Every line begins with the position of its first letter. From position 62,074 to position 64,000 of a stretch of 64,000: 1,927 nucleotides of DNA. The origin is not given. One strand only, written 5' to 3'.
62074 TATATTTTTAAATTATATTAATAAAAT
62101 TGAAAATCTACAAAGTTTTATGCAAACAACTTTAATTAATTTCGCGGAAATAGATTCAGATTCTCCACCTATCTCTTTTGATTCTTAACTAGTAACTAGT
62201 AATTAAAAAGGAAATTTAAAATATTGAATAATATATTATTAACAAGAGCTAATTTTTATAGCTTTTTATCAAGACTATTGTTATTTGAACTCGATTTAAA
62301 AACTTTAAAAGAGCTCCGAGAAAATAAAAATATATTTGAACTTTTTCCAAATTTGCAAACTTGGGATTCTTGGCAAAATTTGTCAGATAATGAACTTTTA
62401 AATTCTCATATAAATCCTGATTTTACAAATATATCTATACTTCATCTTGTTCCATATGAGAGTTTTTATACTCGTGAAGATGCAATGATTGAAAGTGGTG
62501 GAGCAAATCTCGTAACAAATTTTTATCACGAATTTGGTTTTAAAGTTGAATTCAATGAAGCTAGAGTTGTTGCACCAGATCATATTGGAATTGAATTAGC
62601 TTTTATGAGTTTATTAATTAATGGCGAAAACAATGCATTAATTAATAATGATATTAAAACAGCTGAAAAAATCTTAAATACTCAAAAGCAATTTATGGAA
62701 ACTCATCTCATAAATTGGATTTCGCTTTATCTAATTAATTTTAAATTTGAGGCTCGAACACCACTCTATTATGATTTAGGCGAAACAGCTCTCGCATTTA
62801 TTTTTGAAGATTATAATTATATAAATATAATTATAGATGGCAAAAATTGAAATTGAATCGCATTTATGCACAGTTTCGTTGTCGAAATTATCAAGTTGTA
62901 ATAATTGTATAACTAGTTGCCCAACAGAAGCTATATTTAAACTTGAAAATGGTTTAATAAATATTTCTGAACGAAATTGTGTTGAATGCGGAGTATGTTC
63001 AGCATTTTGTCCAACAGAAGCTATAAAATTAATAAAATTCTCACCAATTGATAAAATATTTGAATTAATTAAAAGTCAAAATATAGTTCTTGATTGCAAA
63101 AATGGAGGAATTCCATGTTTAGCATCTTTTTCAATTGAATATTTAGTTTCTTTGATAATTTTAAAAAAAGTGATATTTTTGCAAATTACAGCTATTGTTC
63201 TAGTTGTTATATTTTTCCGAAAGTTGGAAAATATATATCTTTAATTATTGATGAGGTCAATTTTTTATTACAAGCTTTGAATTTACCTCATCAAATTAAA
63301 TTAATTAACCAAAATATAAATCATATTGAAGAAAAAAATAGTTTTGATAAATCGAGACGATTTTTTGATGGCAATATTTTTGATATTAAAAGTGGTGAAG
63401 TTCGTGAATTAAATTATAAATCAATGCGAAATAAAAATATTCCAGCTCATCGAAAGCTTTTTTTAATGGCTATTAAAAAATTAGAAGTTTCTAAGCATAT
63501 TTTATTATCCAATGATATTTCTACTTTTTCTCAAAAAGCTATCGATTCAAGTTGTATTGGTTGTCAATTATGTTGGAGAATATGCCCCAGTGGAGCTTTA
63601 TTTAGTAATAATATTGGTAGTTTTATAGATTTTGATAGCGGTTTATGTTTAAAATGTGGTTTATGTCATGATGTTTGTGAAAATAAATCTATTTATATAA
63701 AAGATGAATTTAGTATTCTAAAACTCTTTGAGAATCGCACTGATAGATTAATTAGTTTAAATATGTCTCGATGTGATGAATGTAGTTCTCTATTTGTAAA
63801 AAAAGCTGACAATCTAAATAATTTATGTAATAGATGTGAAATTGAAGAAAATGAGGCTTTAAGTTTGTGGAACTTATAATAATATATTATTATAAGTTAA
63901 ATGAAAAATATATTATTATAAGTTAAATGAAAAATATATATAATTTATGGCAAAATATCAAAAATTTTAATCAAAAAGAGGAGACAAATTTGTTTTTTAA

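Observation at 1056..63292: Octamer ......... is tens-fold over-represented on both strands: candidate DNA-uptake-type genomic word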

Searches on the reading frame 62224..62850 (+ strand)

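Call 69: search_protein_families(library=pfam, proteins=[window:62224-62850:+], max_evalue=0.001)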
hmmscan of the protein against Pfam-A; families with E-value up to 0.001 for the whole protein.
window:62224-62850:+ (208 aa): 1 family
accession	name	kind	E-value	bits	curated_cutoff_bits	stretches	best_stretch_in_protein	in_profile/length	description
PF02613.20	Nitrate_red_del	-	1.2e-17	64.7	22.2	1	74-166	43-131/136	Nitrate reductase delta subunit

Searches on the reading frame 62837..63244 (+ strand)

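Call 69: search_protein_families(library=pfam, proteins=[window:62837-63244:+], max_evalue=0.001)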
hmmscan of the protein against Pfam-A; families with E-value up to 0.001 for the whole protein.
window:62837-63244:+ (135 aa): 8 families
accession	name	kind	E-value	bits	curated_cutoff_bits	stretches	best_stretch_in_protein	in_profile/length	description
PF00037.32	Fer4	-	1.5e-09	37.7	21.1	1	42-64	2-24/24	4Fe-4S binding domain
PF14697.11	Fer4_21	-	5.4e-08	33.3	35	1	20-65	10-59/59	4Fe-4S dicluster domain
PF13237.11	Fer4_10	-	5.6e-08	33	25.5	2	20-59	11-53/53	4Fe-4S dicluster domain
PF12837.12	Fer4_6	-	5.6e-08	32.8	25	0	3-33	1-24/24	4Fe-4S binding domain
PF13187.11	Fer4_9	-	1.5e-07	31.8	27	1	20-63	4-52/52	4Fe-4S dicluster domain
PF13484.11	Fer4_16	-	2.3e-07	31.9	30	0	47-66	1-20/66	4Fe-4S double cluster binding domain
PF25160.1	LdpA_Fe-S-bd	-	4.6e-07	30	27.6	1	23-66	8-46/49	LdpA Fe-S cluster-binding domain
PF12838.12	Fer4_7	-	2.5e-06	28.3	27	1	20-62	4-52/52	4Fe-4S dicluster domain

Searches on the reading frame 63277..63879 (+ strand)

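Call 69: search_protein_families(library=pfam, proteins=[window:63277-63879:+], max_evalue=0.001)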
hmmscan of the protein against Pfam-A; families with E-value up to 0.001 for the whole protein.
window:63277-63879:+ (200 aa): 7 families
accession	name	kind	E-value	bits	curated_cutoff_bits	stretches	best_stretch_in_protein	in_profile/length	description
PF00037.32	Fer4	-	1.8e-08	34.3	21.1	1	91-108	6-23/24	4Fe-4S binding domain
PF12838.12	Fer4_7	-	7.4e-08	33.2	27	0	92-107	37-52/52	4Fe-4S dicluster domain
PF13187.11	Fer4_9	-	5.1e-07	30.1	27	1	93-137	2-50/52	4Fe-4S dicluster domain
PF12837.12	Fer4_6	-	6.2e-06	26.3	25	0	116-135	1-20/24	4Fe-4S binding domain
PF14697.11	Fer4_21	-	1.3e-05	25.7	35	1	87-105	35-53/59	4Fe-4S dicluster domain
PF13237.11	Fer4_10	-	9.2e-05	22.7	25.5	1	90-134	6-52/53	4Fe-4S dicluster domain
PF13183.11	Fer4_8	-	0.00028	21.8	27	0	86-106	47-67/68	4Fe-4S dicluster domain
